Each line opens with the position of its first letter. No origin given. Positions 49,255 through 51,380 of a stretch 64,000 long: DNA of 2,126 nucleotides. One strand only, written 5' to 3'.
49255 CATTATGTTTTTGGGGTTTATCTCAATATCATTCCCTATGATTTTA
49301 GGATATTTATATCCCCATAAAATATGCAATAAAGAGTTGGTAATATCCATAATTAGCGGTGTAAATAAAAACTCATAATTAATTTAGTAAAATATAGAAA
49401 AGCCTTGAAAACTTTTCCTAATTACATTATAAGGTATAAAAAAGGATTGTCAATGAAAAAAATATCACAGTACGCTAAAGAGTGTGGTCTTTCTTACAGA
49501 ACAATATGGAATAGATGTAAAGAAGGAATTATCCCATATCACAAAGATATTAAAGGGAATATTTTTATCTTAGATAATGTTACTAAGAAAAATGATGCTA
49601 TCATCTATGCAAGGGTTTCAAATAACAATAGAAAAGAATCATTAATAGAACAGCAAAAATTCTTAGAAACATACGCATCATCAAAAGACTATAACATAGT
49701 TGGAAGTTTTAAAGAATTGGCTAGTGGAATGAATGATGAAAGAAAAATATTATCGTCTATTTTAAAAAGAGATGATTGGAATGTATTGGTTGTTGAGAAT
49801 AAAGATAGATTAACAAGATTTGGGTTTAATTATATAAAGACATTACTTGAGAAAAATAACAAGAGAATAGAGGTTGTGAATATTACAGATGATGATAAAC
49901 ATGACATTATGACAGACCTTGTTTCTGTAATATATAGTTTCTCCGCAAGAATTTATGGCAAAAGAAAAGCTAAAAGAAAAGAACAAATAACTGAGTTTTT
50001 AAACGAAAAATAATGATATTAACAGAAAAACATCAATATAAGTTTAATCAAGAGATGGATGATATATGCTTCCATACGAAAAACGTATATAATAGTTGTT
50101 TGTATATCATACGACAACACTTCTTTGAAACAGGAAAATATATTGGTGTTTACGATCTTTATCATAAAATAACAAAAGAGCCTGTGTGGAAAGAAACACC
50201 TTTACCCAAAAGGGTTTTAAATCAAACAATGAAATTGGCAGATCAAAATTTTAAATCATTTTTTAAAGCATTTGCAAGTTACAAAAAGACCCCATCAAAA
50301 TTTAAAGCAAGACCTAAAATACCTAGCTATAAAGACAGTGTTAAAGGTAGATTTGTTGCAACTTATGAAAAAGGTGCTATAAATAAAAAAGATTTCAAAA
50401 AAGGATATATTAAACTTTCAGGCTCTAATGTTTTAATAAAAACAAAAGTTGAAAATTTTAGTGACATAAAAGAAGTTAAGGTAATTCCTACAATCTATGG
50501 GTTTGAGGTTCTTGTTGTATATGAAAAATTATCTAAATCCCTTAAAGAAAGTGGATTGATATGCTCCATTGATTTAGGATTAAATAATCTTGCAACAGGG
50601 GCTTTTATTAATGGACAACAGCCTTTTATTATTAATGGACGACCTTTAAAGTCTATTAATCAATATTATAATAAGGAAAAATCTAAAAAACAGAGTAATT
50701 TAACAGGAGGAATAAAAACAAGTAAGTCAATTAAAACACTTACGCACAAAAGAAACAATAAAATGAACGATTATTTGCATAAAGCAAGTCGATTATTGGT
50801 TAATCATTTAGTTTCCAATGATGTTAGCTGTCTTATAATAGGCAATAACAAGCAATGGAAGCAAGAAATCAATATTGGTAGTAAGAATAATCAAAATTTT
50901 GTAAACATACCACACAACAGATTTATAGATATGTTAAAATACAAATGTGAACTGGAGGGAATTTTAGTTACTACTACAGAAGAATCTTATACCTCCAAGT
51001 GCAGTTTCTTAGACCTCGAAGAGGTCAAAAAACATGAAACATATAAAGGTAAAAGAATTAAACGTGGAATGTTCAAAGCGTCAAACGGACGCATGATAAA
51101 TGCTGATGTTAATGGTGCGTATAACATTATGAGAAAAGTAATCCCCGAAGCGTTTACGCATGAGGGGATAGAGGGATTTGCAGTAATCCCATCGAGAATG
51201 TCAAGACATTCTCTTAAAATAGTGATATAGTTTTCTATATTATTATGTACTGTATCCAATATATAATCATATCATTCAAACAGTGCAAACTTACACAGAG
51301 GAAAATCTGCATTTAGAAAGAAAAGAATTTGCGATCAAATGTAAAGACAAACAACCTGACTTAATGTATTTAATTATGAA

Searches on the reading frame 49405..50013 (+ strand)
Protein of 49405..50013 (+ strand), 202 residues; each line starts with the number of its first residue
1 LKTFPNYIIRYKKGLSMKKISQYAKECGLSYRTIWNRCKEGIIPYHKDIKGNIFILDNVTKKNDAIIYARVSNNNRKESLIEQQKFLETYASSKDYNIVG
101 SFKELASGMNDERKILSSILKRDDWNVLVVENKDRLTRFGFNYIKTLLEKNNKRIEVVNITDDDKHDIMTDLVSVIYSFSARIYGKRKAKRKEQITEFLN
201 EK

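Call 7: search_protein_families(library=pfam, proteins=[window:49405-50013:+], max_evalue=0.01)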
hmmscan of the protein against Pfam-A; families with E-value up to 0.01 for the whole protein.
window:49405-50013:+ (202 aa): 2 families
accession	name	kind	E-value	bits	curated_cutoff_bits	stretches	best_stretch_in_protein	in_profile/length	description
PF00239.26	Resolvase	-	1.2e-17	64.7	23.3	1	65-191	1-135/145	Resolvase, N terminal domain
PF12728.13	HTH_17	-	0.0081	16.9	27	0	21-54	5-37/51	Helix-turn-helix domain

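Call 87: search_protein_families(library=ncbifam, proteins=[window:49405-50013:+], max_evalue=0.001)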
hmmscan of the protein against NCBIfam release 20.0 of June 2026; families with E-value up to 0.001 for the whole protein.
window:49405-50013:+ (202 aa): 2 families
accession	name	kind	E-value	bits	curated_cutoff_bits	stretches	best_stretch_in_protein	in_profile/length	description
NF033518.0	transpos_IS607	equivalog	2.6e-44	151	110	1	22-192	2-187/187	IS607 family transposase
NF049883.1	resolv_YneB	equivalog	3.8e-09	36.3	175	1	65-183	2-130/211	YneB family resolvase-like protein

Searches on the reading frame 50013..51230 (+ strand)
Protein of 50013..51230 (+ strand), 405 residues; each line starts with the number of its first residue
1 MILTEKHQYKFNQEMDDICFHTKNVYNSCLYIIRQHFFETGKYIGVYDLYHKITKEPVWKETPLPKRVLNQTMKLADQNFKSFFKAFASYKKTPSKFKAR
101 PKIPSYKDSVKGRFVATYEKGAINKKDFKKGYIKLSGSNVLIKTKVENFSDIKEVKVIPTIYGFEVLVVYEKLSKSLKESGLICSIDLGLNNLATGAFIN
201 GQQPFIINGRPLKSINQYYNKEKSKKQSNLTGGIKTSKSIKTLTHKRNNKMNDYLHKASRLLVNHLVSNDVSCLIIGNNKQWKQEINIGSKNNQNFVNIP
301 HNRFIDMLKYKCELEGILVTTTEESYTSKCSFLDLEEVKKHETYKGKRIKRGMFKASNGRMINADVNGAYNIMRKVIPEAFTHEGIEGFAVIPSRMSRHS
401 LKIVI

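Call 7: search_protein_families(library=pfam, proteins=[window:50013-51230:+], max_evalue=0.01)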
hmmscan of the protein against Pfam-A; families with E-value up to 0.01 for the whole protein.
window:50013-51230:+ (405 aa): 2 families
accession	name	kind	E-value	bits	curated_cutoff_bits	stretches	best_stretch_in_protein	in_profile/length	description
PF01385.25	OrfB_IS605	-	1.1e-19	71.2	30.5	1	175-282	10-119/120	Probable transposase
PF07282.18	Cas12f1-like_TNB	-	6.6e-12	45.8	26.3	1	301-372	1-60/60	Cas12f1-like, TNB domain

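Call 87: search_protein_families(library=ncbifam, proteins=[window:50013-51230:+], max_evalue=0.001)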
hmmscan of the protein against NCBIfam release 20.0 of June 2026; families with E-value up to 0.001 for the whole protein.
window:50013-51230:+ (405 aa): 4 families
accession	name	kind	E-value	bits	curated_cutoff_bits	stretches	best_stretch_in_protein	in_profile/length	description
NF040570.1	guided_TnpB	subfamily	6.1e-52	177.2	100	1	12-375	12-389/389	RNA-guided endonuclease TnpB family protein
TIGR01766.2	TIGR01766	domain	1.1e-16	61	32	1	247-328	1-82/82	IS200/IS605 family accessory protein TnpB-related protein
NF049972.1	CRISPR_Cas12f2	exception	1.5e-11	43.8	450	1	178-376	323-519/524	type V CRISPR-associated effector Cas12f2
NF038281.1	IS200_TnpB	exception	4.5e-08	32.6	425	1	23-375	26-358/360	IS200/IS605 family element RNA-guided endonuclease TnpB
